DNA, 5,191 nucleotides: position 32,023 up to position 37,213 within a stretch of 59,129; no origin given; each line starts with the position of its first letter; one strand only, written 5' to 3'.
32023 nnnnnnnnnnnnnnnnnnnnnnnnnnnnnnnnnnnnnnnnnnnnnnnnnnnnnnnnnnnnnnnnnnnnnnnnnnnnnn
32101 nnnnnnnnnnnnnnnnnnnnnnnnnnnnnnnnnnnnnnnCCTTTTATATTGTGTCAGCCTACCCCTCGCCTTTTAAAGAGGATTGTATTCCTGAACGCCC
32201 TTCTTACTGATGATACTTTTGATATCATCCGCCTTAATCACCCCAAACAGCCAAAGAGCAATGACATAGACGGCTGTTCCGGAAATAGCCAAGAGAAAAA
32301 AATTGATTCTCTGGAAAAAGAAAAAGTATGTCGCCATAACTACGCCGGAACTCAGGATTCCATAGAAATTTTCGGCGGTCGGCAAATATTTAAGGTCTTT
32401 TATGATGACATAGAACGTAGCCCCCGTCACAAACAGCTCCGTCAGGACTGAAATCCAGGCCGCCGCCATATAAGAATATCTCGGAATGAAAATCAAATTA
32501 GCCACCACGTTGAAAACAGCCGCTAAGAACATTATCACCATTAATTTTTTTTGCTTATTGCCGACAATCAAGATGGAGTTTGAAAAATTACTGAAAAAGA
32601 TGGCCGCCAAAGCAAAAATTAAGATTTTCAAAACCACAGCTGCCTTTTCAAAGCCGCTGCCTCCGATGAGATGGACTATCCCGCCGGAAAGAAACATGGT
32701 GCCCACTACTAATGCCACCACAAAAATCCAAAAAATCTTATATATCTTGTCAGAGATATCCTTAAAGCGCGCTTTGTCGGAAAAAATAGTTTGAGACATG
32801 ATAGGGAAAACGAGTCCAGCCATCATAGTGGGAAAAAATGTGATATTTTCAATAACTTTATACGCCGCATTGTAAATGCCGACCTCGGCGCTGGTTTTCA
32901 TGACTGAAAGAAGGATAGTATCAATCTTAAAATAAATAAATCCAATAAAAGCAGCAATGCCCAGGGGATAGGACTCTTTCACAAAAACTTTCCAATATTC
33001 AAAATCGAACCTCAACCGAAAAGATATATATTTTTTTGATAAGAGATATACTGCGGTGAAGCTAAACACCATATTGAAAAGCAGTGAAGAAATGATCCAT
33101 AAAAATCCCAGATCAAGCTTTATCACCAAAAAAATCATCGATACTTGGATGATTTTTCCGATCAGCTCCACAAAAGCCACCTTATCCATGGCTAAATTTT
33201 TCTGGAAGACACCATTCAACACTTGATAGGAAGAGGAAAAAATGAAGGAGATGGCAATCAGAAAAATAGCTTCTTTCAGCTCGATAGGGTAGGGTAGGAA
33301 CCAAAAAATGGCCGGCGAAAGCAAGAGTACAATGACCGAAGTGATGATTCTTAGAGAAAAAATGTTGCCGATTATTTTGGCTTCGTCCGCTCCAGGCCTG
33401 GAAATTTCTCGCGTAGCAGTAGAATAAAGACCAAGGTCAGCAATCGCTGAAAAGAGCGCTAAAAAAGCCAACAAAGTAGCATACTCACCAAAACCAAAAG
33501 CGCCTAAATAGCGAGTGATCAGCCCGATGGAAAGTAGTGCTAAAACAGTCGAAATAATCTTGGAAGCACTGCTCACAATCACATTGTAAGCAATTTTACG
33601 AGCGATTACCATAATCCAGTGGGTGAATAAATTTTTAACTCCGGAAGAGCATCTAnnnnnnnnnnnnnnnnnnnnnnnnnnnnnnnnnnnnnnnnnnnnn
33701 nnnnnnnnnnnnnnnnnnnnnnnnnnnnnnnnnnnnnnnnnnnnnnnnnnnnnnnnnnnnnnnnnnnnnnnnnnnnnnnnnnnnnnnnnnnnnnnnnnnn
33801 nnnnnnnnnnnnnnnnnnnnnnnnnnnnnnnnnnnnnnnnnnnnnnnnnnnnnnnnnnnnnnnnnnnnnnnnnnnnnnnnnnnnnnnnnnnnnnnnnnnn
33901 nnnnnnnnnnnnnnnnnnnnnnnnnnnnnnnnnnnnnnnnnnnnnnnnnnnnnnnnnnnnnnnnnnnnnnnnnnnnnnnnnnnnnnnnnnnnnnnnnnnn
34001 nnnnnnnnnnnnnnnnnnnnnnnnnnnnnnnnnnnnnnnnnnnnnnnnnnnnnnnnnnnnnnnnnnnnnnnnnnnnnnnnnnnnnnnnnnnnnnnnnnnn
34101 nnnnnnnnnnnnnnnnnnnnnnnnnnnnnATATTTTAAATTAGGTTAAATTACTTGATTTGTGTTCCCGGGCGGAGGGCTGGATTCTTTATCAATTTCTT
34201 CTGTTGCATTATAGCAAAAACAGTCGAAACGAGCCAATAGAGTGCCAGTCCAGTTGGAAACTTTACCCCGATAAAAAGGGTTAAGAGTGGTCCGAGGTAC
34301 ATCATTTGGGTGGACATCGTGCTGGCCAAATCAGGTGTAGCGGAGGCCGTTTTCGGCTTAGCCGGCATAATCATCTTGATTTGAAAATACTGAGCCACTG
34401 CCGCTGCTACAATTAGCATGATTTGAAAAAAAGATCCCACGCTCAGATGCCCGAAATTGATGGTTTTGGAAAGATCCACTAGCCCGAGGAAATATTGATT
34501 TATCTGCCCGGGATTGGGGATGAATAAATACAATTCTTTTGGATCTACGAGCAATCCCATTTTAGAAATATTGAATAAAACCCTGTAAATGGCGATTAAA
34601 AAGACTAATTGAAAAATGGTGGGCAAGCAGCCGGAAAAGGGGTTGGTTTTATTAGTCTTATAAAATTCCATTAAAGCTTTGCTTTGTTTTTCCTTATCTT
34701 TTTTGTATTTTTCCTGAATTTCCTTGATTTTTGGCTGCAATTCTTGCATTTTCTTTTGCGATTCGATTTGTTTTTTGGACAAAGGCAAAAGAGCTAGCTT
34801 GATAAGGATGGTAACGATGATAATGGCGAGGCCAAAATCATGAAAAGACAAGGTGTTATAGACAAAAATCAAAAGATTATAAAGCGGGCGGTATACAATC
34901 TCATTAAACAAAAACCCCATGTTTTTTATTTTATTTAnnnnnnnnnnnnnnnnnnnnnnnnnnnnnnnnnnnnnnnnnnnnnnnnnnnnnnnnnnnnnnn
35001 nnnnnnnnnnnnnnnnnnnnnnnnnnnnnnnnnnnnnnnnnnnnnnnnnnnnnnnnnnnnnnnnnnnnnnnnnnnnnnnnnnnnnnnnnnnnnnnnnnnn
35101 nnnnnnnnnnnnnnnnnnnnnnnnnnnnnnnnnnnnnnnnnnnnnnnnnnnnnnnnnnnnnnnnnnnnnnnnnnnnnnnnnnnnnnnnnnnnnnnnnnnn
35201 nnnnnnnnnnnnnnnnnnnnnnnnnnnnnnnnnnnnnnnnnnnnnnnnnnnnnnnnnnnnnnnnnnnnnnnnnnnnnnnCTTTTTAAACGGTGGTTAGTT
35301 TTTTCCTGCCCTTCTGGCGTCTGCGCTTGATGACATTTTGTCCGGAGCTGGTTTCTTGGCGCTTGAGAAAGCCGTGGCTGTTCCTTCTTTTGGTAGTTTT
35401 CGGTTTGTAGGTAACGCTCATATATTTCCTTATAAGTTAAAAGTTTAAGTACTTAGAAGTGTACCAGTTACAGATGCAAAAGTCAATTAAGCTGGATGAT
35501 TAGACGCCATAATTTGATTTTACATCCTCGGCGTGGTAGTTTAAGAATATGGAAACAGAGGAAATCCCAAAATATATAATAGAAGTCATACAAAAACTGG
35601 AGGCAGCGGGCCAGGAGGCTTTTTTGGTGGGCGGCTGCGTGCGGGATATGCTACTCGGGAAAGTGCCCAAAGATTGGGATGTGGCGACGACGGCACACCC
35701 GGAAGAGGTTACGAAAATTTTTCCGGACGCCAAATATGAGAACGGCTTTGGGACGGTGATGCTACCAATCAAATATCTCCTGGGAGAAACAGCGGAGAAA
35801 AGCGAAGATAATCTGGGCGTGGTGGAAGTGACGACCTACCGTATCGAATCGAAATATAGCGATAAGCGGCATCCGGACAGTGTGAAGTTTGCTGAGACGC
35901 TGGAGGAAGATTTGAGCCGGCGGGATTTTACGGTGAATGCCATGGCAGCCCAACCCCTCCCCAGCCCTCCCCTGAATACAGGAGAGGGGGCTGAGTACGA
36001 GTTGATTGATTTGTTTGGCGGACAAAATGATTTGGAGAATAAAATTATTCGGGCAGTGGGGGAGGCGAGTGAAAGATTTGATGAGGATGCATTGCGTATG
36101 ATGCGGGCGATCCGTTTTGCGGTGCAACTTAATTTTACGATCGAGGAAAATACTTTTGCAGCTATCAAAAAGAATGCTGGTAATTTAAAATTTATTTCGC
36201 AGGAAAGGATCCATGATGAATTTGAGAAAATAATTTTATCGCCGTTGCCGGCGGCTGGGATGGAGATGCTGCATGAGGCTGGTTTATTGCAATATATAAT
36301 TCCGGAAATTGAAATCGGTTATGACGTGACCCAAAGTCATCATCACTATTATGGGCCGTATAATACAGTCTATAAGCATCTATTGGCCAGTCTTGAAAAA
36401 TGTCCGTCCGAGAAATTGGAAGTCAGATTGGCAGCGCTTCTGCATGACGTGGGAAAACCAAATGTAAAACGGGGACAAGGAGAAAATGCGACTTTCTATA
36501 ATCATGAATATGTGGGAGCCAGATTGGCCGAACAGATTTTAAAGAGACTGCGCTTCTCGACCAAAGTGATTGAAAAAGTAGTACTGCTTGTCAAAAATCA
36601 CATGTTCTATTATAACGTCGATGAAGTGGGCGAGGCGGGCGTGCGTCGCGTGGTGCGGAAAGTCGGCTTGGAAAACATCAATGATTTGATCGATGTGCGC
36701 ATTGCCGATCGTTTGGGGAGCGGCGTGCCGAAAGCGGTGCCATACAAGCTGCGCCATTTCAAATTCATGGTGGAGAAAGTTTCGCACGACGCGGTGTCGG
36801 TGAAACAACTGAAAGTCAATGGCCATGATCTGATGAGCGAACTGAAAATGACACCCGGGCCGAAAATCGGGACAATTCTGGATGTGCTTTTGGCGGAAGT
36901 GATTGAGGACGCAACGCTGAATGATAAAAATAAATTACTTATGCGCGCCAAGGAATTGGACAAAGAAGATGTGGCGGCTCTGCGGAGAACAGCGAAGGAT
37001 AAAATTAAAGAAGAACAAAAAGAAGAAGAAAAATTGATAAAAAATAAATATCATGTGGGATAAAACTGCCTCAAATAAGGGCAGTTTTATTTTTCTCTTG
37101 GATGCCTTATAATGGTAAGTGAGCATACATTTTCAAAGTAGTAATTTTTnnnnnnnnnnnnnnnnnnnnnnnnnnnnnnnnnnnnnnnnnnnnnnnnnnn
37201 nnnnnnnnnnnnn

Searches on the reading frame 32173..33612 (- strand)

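Call 16: search_protein_families(library=pfam, proteins=[window:32173-33612:-])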
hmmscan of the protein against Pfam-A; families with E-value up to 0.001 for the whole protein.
window:32173-33612:- (479 aa): 3 families
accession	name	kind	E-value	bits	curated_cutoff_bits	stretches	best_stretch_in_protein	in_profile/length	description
PF01943.22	Polysacc_synt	-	1.4e-28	100.6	28.2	1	9-275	3-273/274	Polysaccharide biosynthesis protein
PF13440.11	Polysacc_synt_3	-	3.6e-20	72.8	23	1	32-324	2-291/293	Polysaccharide biosynthesis protein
PF01554.23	MatE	-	0.0004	20.5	24.9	1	216-373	1-160/161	MatE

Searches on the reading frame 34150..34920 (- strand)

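Call 16: search_protein_families(library=pfam, proteins=[window:34150-34920:-])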
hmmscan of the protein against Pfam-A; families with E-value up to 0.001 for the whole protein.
window:34150-34920:- (256 aa): 1 family
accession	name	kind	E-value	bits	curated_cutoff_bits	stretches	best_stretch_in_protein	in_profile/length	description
PF02096.25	60KD_IMP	-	6e-50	169.8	35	1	29-241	1-159/163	60Kd inner membrane protein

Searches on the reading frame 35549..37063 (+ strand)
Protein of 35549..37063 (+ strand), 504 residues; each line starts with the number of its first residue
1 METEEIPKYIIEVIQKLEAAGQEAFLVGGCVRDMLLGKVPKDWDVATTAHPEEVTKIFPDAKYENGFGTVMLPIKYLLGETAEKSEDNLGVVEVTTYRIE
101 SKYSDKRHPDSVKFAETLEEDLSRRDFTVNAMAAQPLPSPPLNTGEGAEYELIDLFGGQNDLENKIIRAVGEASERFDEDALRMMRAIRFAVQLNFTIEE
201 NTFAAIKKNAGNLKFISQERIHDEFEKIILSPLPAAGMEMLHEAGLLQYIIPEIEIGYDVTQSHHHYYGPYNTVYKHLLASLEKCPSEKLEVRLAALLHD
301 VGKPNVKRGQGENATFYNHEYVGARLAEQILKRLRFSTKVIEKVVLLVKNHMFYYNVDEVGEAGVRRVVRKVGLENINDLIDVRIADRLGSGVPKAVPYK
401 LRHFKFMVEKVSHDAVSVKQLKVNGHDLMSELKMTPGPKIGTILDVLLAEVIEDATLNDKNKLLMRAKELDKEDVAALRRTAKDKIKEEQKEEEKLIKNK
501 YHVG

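Call 16: search_protein_families(library=pfam, proteins=[window:35549-37063:+])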
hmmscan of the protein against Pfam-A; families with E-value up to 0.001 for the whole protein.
window:35549-37063:+ (504 aa): 4 families
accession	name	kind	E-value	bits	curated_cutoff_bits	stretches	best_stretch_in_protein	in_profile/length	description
PF01743.26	PolyA_pol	-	1.4e-34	119.6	23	1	24-168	1-126/126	Poly A polymerase head domain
PF12627.12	PolyA_pol_RNAbd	-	2.4e-22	78.9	22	1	195-254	1-60/64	Probable RNA and SrmB- binding site of polymerase A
PF01966.28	HD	-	2.1e-12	47.8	22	1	287-389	22-113/116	HD domain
PF13735.12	tRNA_NucTran2_2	-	8.5e-12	45.7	27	1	327-464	24-146/149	tRNA nucleotidyltransferase domain 2 putative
